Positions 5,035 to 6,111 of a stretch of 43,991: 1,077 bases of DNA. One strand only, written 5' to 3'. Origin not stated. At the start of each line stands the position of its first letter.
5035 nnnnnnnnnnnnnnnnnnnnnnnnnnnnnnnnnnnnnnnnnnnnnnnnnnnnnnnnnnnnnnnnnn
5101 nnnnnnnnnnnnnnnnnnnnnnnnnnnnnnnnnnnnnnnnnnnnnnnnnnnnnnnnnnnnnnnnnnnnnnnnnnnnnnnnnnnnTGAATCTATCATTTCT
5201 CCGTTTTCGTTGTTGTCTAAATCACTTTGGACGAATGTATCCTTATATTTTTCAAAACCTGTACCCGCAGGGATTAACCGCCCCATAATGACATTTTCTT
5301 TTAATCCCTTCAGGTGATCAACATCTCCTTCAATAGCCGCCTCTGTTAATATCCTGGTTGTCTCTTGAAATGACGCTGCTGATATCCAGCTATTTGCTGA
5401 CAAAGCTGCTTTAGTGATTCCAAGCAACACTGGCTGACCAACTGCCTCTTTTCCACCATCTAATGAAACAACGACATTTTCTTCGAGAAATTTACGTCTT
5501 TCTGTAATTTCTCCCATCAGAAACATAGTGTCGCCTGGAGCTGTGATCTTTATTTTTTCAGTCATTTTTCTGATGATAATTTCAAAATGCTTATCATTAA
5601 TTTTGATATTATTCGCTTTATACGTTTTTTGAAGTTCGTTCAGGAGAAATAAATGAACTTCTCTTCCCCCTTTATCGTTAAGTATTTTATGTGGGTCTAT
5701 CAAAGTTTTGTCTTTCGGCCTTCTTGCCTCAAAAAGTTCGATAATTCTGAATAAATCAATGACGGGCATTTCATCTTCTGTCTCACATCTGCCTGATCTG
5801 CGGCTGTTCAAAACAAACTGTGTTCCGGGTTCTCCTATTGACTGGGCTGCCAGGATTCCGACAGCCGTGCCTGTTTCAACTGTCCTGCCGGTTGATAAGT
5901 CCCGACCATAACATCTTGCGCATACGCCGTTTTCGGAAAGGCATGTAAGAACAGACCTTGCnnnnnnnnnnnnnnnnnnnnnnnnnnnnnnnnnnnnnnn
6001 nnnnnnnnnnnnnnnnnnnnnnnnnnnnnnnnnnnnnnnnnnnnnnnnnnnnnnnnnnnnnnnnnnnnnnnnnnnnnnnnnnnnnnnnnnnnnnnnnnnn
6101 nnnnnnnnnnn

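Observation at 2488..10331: Two distant paralogs of one nuclease-like family bracket the rpoC paralog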

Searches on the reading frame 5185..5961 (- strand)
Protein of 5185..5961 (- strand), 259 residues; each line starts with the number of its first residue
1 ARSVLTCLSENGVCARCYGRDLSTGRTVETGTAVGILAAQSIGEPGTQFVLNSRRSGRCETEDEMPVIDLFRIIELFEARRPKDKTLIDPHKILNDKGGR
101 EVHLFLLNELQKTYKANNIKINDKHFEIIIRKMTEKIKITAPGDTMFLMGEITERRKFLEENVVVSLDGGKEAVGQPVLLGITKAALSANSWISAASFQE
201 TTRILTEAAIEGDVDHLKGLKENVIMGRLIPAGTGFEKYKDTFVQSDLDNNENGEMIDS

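Call 78: search_solved_structures(query=window:5185-5961:-, max_evalue=1e-10, show_alignments=2)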
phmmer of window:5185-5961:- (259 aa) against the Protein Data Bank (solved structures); distinct sequences matched with E-value up to 1e-10: 86 (the best 60 are shown).
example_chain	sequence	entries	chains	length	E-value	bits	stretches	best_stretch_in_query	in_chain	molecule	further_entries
5tw1_D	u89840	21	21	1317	3.2e-72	246.3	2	88-246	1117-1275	DNA-directed RNA polymerase subunit beta'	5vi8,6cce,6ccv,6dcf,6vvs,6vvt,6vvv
6eyd_D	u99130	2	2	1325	3.3e-72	246.3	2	88-246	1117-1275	DNA-directed RNA polymerase subunit beta'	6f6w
5vi5_D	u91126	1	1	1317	3.3e-72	246.2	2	88-246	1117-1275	DNA-directed RNA polymerase subunit beta'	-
8i23_D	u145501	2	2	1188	3.1e-71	243.1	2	86-244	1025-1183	DNA-directed RNA polymerase subunit beta'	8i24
5uh5_D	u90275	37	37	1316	3.8e-70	239.5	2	88-246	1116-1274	DNA-directed RNA polymerase subunit beta'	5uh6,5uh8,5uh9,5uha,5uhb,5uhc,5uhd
5zx2_D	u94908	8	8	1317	3.8e-70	239.5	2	88-246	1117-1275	DNA-directed RNA polymerase subunit beta'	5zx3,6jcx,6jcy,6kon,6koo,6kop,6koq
10mi_D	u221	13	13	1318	3.8e-70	239.5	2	88-246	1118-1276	DNA-directed RNA polymerase subunit beta'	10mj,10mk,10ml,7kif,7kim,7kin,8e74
7q4u_D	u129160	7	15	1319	3.8e-70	239.5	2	88-246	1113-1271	DNA-directed RNA polymerase subunit beta'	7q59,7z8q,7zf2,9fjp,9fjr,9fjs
7pp4_d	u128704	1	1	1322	3.9e-70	239.5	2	88-246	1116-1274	DNA-directed RNA polymerase subunit beta'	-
6bzo_D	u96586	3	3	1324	3.9e-70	239.4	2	88-246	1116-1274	DNA-directed RNA polymerase subunit beta'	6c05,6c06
6c04_D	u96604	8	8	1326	3.9e-70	239.4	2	88-246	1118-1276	DNA-directed RNA polymerase subunit beta'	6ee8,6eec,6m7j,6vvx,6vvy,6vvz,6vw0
9m98_D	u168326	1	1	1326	3.9e-70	239.4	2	88-246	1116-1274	DNA-directed RNA polymerase subunit beta'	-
9m9d_D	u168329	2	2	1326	3.9e-70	239.4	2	88-246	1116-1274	DNA-directed RNA polymerase subunit beta'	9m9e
9e7v_D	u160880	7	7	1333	4e-70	239.4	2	88-246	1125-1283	DNA-directed RNA polymerase subunit beta'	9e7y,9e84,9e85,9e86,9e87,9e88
6edt_D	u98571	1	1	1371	4.3e-70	239.3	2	88-246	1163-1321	DNA-directed RNA polymerase subunit beta'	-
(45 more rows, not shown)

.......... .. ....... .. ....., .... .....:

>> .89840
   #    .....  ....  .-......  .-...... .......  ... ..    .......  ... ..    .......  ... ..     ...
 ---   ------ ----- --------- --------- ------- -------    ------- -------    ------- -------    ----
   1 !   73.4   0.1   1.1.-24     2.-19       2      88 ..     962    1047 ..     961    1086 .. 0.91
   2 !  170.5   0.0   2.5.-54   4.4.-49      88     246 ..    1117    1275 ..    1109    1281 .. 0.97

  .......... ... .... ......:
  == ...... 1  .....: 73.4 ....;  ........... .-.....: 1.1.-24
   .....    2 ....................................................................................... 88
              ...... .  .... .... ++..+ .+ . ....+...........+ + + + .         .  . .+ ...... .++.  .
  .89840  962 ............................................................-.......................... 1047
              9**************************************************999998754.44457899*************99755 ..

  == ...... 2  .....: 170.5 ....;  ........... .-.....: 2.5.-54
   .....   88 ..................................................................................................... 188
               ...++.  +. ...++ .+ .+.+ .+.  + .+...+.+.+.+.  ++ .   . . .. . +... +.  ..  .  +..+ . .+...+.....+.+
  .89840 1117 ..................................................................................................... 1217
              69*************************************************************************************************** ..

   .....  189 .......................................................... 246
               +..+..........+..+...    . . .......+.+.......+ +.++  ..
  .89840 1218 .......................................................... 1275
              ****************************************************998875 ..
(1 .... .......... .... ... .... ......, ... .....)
